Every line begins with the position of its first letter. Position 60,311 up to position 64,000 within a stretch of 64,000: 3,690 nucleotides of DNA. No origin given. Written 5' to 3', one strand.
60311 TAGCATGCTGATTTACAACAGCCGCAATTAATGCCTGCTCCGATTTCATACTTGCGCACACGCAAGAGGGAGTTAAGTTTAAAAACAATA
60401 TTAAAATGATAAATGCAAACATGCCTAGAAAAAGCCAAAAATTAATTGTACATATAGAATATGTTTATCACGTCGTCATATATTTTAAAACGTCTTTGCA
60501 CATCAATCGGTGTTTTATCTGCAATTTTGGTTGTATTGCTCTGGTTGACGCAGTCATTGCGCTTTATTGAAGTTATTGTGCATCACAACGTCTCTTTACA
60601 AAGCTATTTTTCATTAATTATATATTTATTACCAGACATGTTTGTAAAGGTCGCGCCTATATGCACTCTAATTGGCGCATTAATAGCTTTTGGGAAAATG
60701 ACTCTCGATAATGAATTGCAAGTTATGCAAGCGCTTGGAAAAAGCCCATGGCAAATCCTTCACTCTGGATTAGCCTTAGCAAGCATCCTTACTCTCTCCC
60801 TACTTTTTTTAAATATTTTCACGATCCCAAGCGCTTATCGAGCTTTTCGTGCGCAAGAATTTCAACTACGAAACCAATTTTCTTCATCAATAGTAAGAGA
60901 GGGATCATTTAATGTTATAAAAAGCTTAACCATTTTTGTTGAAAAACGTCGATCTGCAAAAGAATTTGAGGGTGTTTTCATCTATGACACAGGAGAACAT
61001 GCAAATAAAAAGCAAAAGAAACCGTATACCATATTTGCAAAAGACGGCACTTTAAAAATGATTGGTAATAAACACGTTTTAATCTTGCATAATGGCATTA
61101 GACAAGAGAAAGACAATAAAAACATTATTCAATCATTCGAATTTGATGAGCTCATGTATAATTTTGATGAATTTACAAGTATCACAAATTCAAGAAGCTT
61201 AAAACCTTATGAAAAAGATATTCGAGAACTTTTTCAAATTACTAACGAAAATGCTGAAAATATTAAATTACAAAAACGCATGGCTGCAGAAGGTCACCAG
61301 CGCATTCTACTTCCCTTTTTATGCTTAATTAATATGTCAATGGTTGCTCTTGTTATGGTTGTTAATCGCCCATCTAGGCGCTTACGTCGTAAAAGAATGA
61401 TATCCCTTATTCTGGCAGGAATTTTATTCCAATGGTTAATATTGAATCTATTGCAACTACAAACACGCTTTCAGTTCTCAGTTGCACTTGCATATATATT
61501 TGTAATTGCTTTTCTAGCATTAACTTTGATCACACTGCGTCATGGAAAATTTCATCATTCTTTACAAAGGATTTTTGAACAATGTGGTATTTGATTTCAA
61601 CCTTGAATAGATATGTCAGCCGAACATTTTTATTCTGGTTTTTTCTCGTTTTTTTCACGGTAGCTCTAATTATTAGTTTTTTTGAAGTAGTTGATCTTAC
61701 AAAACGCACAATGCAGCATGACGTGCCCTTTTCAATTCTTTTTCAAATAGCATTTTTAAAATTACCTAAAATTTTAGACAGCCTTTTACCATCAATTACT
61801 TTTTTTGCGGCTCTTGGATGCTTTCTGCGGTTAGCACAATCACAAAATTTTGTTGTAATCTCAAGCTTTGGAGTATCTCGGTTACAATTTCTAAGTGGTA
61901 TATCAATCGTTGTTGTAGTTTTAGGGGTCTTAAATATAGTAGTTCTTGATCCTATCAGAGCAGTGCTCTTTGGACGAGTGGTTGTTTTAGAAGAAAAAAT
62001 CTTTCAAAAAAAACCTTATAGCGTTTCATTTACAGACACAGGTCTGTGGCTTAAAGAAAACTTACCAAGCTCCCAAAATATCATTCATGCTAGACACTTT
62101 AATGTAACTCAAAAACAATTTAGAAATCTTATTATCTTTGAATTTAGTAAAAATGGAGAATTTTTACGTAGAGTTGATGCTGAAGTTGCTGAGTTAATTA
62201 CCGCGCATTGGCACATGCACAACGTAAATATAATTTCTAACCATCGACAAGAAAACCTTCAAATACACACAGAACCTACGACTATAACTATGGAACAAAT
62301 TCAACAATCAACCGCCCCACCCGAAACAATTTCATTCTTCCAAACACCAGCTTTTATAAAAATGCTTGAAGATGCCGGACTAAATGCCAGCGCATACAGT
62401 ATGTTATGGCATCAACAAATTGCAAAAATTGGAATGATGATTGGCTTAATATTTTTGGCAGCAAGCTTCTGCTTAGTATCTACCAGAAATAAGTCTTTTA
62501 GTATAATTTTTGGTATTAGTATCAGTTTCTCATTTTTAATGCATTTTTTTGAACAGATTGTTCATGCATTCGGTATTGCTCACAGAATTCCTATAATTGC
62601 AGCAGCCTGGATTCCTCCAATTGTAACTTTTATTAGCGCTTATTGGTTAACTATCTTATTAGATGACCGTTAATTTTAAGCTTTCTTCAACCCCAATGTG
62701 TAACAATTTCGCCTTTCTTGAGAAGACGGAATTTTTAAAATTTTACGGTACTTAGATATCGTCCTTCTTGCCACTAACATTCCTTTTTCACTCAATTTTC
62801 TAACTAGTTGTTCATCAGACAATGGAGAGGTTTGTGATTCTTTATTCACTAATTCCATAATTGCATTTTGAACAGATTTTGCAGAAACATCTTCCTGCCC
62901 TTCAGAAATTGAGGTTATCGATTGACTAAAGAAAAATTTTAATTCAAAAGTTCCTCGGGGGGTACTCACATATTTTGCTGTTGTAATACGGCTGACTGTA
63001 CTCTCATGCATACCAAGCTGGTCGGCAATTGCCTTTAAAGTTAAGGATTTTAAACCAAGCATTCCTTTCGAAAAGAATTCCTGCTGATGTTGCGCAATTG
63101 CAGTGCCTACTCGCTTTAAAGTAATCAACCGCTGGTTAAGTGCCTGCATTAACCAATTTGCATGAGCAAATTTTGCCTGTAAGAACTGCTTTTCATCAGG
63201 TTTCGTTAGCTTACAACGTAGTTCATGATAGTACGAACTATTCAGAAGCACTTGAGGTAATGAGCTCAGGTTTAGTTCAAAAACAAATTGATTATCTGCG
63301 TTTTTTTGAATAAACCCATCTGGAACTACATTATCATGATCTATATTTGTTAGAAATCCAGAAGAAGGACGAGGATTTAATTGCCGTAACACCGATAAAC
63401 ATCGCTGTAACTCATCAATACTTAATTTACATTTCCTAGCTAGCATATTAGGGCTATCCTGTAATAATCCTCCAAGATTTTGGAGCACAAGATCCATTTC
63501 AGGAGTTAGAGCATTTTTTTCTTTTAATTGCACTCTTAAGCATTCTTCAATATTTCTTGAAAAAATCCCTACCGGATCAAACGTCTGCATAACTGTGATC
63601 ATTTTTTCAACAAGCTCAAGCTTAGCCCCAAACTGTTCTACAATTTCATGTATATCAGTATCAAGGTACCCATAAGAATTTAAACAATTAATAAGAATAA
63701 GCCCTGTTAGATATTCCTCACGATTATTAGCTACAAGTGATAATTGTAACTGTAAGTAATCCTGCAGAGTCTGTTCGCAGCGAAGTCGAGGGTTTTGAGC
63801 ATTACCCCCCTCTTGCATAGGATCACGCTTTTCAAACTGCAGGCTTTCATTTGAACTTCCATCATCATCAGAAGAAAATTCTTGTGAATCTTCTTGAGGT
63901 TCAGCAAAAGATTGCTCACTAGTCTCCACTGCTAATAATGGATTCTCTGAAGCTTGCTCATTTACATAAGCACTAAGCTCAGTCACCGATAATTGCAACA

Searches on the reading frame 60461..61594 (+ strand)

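Call 14: search_protein_families(library=pfam, proteins=[window:60461-61594:+], max_evalue=0.00001)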
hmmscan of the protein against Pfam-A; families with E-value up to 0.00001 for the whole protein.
window:60461-61594:+ (377 aa): 1 family
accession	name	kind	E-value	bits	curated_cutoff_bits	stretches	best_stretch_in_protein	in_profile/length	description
PF03739.19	LptF_LptG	-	8.4e-58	196.5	27.9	1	7-359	2-351/353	Lipopolysaccharide export system permease LptF/LptG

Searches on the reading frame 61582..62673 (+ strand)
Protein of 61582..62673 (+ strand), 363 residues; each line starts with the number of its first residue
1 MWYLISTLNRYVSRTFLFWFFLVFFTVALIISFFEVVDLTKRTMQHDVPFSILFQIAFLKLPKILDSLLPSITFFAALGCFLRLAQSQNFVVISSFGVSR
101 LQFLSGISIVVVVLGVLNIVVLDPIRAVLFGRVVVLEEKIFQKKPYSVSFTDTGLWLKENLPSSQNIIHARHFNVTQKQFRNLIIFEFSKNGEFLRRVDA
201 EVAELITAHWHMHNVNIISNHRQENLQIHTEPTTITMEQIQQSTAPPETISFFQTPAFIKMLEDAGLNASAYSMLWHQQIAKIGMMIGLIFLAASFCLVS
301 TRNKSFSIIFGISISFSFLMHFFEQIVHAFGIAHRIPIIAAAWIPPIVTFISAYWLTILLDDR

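Call 14: search_protein_families(library=pfam, proteins=[window:61582-62673:+], max_evalue=0.00001)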
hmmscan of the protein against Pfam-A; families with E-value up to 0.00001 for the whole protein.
window:61582-62673:+ (363 aa): 1 family
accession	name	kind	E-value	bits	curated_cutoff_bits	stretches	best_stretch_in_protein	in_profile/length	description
PF03739.19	LptF_LptG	-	1.1e-53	183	27.9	1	10-357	1-351/353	Lipopolysaccharide export system permease LptF/LptG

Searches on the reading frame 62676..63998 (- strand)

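Call 14: search_protein_families(library=pfam, proteins=[window:62676-63998:-], max_evalue=0.00001)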
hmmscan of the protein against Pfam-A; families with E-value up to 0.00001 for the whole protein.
window:62676-63998:- (440 aa): 2 families
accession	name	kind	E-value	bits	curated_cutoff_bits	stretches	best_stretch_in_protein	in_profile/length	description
PF04552.19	Sigma54_DBD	-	5.8e-57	192.3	22.8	1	271-430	2-159/160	Sigma-54, DNA binding domain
PF04963.19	Sigma54_CBD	-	1.9e-42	145.5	22.9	1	73-256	7-185/185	Sigma-54 factor, core binding domain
